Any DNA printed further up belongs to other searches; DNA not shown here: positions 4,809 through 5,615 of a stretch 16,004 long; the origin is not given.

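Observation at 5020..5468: Anti-sigma factor carries an extra C-terminal periplasmic domain resembling the CIA30 / CBM11-type beta-sandwich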

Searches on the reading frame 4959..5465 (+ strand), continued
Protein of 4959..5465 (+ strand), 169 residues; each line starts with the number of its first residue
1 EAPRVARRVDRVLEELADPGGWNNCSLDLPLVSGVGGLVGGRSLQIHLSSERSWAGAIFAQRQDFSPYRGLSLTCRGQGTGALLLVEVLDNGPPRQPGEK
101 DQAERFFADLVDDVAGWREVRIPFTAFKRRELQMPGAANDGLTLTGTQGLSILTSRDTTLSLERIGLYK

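Call 72: list_cluster_members(proteins=[P0024, P0040, P0043, P0057, P0059, P0061, P0069, P0071, P0115, P0151])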
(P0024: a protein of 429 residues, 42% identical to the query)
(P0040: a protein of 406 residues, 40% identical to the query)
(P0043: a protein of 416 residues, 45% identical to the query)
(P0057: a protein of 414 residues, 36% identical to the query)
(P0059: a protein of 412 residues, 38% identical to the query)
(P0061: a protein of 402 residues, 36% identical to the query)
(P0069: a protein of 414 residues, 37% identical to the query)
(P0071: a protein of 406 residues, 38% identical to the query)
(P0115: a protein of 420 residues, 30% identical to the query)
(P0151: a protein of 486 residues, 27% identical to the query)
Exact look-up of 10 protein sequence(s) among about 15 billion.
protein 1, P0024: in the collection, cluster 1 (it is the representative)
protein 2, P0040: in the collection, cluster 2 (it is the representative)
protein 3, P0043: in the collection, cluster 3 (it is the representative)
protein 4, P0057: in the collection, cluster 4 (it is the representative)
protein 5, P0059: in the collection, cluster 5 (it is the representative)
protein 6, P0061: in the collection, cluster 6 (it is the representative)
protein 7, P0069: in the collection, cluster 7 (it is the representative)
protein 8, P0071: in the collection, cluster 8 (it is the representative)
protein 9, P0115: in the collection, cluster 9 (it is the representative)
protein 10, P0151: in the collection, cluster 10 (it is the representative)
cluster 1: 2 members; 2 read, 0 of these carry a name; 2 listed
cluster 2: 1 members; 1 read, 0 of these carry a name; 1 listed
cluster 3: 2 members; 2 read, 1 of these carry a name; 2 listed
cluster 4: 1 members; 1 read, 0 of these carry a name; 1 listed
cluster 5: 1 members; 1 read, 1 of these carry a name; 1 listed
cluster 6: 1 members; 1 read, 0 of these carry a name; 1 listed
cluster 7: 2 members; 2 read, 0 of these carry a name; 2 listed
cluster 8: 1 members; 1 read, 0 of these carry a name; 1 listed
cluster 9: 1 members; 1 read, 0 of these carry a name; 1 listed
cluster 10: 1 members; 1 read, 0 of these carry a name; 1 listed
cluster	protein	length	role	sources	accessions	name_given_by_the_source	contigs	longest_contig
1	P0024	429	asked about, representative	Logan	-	-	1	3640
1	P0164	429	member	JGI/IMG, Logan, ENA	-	-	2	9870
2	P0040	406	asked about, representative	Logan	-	-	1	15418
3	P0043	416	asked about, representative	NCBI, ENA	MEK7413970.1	MAG: carbohydrate binding domain-containing protein [Planctomycetota bacterium]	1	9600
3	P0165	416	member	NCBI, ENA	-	-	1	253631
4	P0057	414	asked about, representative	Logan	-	-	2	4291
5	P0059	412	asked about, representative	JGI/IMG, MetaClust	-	\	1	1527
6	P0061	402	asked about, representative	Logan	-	-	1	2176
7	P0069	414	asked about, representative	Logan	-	-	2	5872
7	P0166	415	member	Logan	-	-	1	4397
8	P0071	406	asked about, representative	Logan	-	-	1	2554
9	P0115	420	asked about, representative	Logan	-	-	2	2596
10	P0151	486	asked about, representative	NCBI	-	-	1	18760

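Call 73: find_encoding_contigs(protein=P0040, flank=8000, max_places=2)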
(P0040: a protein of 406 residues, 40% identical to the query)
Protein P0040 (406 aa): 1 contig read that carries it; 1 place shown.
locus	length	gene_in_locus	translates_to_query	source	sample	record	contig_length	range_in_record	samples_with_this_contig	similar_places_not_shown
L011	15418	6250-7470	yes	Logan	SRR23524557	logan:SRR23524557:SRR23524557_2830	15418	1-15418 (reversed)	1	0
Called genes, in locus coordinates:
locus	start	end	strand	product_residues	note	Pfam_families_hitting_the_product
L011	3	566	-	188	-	?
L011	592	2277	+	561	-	PF22848:ASD1_dom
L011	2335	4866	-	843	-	PF25788:Ig_Rha78A_N, PF08531:Bac_rhamnosid_N, PF05592:Bac_rhamnosid, PF17389:Bac_rhamnosid6H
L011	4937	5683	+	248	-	PF12833:HTH_18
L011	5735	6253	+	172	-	PF04542:Sigma70_r2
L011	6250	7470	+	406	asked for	PF04773:FecR, PF03425:CBM_11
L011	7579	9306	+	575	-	PF13229:Beta_helix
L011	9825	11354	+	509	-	PF13088:BNR_2 (faint), PF15899:BNR_6 (faint), PF02012:BNR (faint)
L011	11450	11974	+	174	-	PF04542:Sigma70_r2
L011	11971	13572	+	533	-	PF04773:FecR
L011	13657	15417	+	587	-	?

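Call 74: find_encoding_contigs(protein=P0164, flank=8000, max_places=2)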
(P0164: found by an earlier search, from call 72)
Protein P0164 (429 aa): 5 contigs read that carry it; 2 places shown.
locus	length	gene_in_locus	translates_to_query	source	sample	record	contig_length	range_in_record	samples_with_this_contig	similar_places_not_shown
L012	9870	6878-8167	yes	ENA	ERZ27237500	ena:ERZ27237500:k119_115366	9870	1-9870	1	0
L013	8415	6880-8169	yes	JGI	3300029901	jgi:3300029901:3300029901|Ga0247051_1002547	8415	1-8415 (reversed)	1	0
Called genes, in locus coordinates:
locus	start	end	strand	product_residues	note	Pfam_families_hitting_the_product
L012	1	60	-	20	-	?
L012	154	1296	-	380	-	PF00392:GntR, PF13377:Peripla_BP_3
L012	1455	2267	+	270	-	-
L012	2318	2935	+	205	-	-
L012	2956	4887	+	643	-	PF03629:SASA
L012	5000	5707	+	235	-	PF05118:Asp_Arg_Hydrox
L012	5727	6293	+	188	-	PF00300:His_Phos_1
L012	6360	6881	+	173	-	PF04542:Sigma70_r2, PF08281:Sigma70_r4_2 (weak)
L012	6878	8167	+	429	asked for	PF04773:FecR (weak), PF03425:CBM_11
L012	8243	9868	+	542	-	?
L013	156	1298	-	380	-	PF00392:GntR, PF13377:Peripla_BP_3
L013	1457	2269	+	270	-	-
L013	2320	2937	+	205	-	-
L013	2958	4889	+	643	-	PF03629:SASA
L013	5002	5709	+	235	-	PF05118:Asp_Arg_Hydrox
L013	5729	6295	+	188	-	PF00300:His_Phos_1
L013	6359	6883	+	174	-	PF04542:Sigma70_r2, PF08281:Sigma70_r4_2 (weak)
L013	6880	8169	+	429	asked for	PF04773:FecR (weak), PF03425:CBM_11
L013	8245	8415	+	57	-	?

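Call 86: search_protein_families(library=pfam, proteins=[L011:11971-13569:+, L011:13657-15417:+, L011:9825-11351:+], max_evalue=0.1)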
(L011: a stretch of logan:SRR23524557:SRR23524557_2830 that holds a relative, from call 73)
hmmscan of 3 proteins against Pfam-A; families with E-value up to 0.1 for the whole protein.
L011:11971-13569:+ (533 aa): 2 families
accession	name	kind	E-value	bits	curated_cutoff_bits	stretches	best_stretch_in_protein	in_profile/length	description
PF04773.18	FecR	-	2.3e-09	38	24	1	138-223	8-97/97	FecR protein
PF07110.17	EthD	-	0.061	14.9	22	0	461-519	41-94/96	EthD domain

L011:13657-15417:+ (587 aa): 0 families

L011:9825-11351:+ (509 aa): 5 families
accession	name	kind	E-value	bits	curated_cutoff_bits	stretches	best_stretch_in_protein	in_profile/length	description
PF02012.26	BNR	-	2.1e-08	33.4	27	0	379-388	2-11/12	BNR/Asp-box repeat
PF13088.12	BNR_2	-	1.4e-07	31.6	31.4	2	315-458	85-212/277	BNR repeat-like domain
PF15899.11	BNR_6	-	2.9e-06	27.3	27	1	48-61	1-14/14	BNR-Asp box repeat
PF15902.12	Sortilin-Vps10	-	0.00049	19.5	33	0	22-64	25-63/446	Sortilin, neurotensin receptor 3,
PF24316.1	Tli3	-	0.0038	18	27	0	189-211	75-97/129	T6SS Tli3 immunity protein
